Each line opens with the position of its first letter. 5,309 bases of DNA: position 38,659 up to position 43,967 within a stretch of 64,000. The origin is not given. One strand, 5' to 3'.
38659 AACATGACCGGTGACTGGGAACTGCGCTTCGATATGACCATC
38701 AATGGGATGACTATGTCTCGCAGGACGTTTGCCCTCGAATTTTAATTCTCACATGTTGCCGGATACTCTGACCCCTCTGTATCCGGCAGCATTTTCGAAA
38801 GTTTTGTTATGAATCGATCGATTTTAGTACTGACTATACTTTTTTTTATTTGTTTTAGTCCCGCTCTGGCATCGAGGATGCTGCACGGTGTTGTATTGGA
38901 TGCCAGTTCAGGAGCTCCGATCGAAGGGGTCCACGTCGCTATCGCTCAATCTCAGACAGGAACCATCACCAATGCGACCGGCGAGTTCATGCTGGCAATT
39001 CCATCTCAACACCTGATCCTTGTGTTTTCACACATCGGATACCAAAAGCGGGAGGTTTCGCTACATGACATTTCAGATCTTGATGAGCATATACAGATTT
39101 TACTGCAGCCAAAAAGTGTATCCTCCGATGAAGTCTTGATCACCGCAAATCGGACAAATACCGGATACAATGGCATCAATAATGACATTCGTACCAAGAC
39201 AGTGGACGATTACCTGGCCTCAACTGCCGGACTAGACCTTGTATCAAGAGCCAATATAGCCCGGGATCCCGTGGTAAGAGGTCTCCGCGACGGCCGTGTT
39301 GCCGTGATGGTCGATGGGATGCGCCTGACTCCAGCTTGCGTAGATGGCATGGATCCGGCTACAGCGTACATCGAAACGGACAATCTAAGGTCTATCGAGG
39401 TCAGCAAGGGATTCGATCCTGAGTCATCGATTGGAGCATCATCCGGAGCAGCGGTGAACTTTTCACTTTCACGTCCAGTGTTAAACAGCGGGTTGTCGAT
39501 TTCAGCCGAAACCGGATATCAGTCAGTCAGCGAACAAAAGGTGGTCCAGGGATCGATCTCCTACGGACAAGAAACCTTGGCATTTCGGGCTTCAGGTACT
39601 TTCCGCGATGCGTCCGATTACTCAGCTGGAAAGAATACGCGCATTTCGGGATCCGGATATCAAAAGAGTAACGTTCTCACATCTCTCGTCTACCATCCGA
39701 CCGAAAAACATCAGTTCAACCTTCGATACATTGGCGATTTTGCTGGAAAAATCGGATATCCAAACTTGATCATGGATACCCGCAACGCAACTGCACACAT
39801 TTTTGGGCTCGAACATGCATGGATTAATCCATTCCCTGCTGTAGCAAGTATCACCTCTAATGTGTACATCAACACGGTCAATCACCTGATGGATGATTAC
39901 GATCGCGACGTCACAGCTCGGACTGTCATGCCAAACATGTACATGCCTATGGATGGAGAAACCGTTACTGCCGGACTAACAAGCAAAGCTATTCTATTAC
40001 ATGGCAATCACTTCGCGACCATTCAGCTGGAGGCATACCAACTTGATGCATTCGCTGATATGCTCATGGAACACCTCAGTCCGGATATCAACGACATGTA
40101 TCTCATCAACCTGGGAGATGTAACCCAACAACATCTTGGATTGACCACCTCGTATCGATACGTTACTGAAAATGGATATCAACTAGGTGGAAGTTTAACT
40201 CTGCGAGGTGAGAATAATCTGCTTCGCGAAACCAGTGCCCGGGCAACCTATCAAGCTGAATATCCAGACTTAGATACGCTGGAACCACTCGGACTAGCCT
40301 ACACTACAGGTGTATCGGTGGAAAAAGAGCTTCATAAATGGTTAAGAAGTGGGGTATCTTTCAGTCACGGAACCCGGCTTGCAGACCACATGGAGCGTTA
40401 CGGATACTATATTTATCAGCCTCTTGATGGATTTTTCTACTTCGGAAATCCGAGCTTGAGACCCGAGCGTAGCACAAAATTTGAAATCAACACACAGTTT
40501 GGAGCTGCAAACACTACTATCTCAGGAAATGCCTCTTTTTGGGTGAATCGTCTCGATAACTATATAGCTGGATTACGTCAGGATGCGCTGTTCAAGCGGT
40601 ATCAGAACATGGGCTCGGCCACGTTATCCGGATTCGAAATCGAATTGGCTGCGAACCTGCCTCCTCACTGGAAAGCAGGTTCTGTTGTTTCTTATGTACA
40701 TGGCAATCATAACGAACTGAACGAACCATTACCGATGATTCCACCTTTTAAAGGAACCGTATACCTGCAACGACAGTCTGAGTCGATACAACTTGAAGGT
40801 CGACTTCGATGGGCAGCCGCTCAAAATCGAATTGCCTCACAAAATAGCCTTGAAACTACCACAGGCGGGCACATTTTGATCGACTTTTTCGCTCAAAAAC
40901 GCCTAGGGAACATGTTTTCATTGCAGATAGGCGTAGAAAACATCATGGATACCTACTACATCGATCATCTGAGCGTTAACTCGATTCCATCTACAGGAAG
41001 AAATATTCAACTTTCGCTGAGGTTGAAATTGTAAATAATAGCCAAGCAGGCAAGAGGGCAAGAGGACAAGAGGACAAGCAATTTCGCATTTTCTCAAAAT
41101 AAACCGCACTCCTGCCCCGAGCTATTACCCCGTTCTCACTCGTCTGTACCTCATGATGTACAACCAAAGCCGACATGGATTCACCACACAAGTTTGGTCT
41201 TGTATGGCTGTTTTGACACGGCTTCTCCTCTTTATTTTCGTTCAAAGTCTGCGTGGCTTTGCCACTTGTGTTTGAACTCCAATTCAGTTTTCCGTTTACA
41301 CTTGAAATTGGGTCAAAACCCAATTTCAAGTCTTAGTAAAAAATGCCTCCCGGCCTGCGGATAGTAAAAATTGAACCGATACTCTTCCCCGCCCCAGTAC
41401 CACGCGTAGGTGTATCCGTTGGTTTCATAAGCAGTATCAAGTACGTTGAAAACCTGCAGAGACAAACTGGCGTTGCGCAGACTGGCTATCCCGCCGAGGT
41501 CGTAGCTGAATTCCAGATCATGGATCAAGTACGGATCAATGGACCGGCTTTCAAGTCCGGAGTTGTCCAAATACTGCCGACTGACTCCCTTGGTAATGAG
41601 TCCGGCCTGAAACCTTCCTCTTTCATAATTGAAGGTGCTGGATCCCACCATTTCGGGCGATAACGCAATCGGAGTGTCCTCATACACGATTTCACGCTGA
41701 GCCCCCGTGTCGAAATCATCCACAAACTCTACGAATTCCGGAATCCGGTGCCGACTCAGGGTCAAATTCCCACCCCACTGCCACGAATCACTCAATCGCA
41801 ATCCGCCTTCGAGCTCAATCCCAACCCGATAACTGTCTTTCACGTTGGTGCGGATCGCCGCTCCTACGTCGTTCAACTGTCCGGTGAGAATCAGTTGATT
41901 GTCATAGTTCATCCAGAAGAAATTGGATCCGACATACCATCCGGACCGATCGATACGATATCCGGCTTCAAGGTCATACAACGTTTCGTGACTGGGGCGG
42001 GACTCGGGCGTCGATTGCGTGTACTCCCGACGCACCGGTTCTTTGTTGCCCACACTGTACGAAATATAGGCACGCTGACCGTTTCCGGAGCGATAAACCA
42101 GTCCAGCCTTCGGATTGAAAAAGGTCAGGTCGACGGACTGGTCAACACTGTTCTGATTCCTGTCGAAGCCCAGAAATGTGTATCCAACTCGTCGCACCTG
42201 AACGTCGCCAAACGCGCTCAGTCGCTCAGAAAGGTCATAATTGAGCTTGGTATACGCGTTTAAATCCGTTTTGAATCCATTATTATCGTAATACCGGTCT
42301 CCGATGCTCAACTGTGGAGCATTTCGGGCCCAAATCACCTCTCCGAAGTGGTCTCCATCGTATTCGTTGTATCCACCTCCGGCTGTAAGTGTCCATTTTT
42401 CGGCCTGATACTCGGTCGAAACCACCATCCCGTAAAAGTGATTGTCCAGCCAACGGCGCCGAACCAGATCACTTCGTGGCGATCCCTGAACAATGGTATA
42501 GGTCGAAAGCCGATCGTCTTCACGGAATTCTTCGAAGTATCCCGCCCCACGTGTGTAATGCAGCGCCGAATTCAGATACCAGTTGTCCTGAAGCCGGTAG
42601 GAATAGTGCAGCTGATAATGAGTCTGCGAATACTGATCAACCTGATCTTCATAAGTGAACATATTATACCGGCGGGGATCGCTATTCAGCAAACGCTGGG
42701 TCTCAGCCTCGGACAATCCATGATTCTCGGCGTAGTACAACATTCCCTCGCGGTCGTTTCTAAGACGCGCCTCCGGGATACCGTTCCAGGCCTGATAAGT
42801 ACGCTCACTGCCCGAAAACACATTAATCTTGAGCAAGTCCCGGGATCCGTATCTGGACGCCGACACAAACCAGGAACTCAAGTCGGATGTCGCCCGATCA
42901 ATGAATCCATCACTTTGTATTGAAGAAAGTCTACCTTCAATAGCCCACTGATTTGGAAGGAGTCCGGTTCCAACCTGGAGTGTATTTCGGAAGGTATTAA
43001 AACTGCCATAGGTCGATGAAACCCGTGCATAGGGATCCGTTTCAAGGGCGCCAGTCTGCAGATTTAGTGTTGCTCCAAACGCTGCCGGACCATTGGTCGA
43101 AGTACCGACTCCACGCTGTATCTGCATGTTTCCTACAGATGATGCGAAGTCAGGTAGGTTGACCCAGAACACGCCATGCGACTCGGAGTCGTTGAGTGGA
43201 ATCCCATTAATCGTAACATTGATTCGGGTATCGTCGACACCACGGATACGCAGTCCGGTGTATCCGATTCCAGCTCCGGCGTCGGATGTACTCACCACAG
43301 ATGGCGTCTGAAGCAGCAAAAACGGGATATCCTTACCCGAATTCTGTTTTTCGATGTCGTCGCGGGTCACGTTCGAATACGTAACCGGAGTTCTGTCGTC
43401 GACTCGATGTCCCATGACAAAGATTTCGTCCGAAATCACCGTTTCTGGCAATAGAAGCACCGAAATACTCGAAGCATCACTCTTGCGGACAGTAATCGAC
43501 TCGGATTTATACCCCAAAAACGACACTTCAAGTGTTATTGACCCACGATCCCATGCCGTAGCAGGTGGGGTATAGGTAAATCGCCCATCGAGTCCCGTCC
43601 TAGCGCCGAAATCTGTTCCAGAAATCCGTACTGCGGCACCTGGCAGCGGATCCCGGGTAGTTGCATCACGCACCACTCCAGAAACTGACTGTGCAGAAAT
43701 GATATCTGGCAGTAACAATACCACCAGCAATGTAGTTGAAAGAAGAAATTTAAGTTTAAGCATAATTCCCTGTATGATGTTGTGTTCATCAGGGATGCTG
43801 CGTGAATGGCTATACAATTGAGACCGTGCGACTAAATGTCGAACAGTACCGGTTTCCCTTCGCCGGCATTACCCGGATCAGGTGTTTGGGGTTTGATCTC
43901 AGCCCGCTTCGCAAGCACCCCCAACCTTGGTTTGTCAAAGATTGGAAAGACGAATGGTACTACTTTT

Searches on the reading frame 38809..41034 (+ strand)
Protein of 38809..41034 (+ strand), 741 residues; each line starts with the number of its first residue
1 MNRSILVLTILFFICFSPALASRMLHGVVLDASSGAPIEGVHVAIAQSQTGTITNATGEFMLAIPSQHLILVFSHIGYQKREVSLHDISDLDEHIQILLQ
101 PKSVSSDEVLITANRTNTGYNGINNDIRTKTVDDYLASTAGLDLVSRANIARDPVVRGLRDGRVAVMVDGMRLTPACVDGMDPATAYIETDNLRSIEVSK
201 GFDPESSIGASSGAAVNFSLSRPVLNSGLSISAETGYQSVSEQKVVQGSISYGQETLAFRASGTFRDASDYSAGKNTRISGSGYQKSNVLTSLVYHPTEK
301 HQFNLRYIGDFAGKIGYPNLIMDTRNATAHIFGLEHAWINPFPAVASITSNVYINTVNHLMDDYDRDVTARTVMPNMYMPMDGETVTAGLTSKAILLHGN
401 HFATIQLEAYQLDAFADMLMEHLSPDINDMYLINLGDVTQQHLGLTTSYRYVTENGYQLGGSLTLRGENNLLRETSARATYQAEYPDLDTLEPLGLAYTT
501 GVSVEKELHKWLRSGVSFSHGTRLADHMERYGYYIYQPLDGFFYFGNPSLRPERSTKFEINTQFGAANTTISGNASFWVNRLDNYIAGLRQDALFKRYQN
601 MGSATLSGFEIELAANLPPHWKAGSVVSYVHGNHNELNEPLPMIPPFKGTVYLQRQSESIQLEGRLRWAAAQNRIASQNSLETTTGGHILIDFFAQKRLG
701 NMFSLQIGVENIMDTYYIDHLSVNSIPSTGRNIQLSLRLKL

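Call 22: find_homologous_proteins(query=window:38809-41034:+, max_evalue=1e-50)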
Query window:38809-41034:+ (741 aa): 64 proteins with E <= 1e-50 among 8000 candidates.
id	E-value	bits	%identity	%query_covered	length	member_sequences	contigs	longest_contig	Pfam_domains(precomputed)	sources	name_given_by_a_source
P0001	0.0e+0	1673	100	100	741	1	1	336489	PF13715.13,PF07715.21,PF13620.13,PF00593.31,PF14905.13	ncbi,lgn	-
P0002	0.0e+0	1463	89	97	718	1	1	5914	PF13715.13,PF07715.21,PF13620.13,PF00593.31,PF14905.13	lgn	-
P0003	0.0e+0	1411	86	97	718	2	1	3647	PF13715.13,PF07715.21,PF13620.13,PF00593.31,PF14905.13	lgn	-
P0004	0.0e+0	1376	82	97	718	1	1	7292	PF13715.13,PF07715.21,PF13620.13,PF00593.31,PF14905.13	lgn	-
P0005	0.0e+0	1306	80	95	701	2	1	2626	PF13715.13,PF07715.21,PF00593.31,PF14905.13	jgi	jgi:iron complex outermembrane receptor protein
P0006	0.0e+0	1107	63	99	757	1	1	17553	PF13715.13,PF07715.21,PF00593.31,PF14905.13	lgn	-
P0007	0.0e+0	1056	62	97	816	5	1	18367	PF13715.13,PF07715.21,PF13620.13,PF00593.31,PF14905.13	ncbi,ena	-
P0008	6.6e-272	922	57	97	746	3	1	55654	PF13715.13,PF07715.21,PF13620.13,PF00593.31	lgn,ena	-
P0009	1.2e-269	915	55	100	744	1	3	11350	PF13715.13,PF07715.21,PF13620.13,PF00593.31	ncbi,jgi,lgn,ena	-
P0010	3.9e-269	913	55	99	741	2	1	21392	PF13715.13,PF07715.21,PF13620.13,PF00593.31,PF14905.13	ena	-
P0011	4.0e-266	903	55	99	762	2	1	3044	PF13715.13,PF07715.21,PF13620.13,PF00593.31,PF14905.13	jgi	jgi:iron complex outermembrane recepter protein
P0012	9.5e-261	885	53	100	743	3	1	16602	PF13715.13,PF07715.21,PF00593.31,PF14905.13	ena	-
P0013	3.3e-258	877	53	99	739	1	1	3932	PF13715.13,PF07715.21,PF13620.13,PF00593.31,PF14905.13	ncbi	-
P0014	1.2e-256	872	54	97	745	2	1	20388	PF13715.13,PF07715.21,PF13620.13,PF00593.31,PF14905.13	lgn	-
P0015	1.6e-256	871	53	99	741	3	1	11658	PF13715.13,PF07715.21,PF13620.13,PF00593.31,PF14905.13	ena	-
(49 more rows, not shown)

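Call 23: find_encoding_contigs(protein=P0002, flank=10000)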
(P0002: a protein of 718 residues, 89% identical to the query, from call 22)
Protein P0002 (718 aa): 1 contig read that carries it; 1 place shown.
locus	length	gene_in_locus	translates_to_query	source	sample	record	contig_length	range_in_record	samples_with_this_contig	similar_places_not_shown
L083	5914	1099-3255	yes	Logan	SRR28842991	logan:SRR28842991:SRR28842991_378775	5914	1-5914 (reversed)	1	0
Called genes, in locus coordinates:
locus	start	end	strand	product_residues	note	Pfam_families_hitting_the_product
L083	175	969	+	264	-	PF13115:YtkA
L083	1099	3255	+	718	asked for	PF13620:CarboxypepD_reg, PF13715:CarbopepD_reg_2, PF07715:Plug, PF00593:TonB_dep_Rec_b-barrel, PF14905:OMP_b-brl_3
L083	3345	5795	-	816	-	PF13620:CarboxypepD_reg, PF13715:CarbopepD_reg_2, PF07715:Plug, PF00593:TonB_dep_Rec_b-barrel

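Call 24: find_encoding_contigs(protein=P0004, flank=10000)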
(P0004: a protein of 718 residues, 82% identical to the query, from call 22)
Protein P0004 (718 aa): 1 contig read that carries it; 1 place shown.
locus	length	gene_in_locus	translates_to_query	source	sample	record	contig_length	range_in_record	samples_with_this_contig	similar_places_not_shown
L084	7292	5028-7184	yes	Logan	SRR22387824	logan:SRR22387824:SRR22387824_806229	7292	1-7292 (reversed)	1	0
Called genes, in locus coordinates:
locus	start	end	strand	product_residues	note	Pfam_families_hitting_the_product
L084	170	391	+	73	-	PF04014:MazE_antitoxin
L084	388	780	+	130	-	PF02661:Fic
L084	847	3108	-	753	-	PF14870:PSII_BNR (weak), PF25852:DUF6242_C (faint), PF02012:BNR (faint), PF15902:Sortilin-Vps10 (faint), PF18962:Por_Secre_tail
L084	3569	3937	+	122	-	-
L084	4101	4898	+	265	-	PF13115:YtkA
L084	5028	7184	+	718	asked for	PF13620:CarboxypepD_reg, PF13715:CarbopepD_reg_2, PF07715:Plug, PF00593:TonB_dep_Rec_b-barrel, PF14905:OMP_b-brl_3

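Call 25: find_encoding_contigs(protein=P0003, flank=10000)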
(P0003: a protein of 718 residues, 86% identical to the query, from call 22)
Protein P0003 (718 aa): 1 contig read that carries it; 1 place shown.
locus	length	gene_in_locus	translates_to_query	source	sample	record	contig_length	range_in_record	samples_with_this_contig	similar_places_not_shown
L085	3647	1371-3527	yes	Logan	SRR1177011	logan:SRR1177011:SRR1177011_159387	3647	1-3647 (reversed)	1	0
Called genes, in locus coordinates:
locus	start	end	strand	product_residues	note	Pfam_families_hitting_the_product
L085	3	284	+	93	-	?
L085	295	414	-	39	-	-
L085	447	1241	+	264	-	PF13115:YtkA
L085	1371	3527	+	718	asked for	PF13620:CarboxypepD_reg, PF13715:CarbopepD_reg_2, PF07715:Plug, PF00593:TonB_dep_Rec_b-barrel, PF14905:OMP_b-brl_3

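Call 31: find_encoding_contigs(protein=P0001, flank=10000, max_places=6)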
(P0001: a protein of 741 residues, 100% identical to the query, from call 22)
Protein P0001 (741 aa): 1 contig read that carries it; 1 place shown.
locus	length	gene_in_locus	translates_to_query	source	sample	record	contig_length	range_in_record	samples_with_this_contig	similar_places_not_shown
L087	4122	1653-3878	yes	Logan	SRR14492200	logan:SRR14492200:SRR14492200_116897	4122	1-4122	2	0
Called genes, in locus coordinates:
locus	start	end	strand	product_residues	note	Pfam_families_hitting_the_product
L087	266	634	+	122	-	-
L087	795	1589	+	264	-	PF13115:YtkA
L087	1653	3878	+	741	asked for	PF13620:CarboxypepD_reg, PF13715:CarbopepD_reg_2, PF07715:Plug, PF00593:TonB_dep_Rec_b-barrel, PF14905:OMP_b-brl_3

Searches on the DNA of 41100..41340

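Call 55: search_rna_families(source=window, start=41100, end=41340, threshold=evalue, max_evalue=10)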
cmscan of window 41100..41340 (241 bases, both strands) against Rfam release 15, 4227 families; matches with E-value up to 10: 1.
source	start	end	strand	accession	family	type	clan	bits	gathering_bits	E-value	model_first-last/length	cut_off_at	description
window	41212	41289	-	RF02183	ST7-OT3_1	Gene; lncRNA;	-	13.5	50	7.9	1-79/79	no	ST7 overlapping transcript 3 conserved region 1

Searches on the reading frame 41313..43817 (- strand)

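Call 53: search_protein_families(library=pfam, proteins=[window:41313-43817:-])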
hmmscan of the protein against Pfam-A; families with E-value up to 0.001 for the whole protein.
window:41313-43817:- (834 aa): 4 families
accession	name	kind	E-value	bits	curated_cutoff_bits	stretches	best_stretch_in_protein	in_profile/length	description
PF00593.30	TonB_dep_Rec_b-barrel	-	6.5e-22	79.4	27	1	375-792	42-436/436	TonB dependent receptor-like, beta-barrel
PF13715.12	CarbopepD_reg_2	-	8.1e-15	55.1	32.2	1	45-134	1-88/88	CarboxypepD_reg-like domain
PF07715.20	Plug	-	5.4e-12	46.6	23.9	1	142-249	4-106/107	TonB-dependent Receptor Plug Domain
PF13620.12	CarboxypepD_reg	-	3.6e-10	40.5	32.3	1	44-120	1-79/82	Carboxypeptidase regulatory-like domain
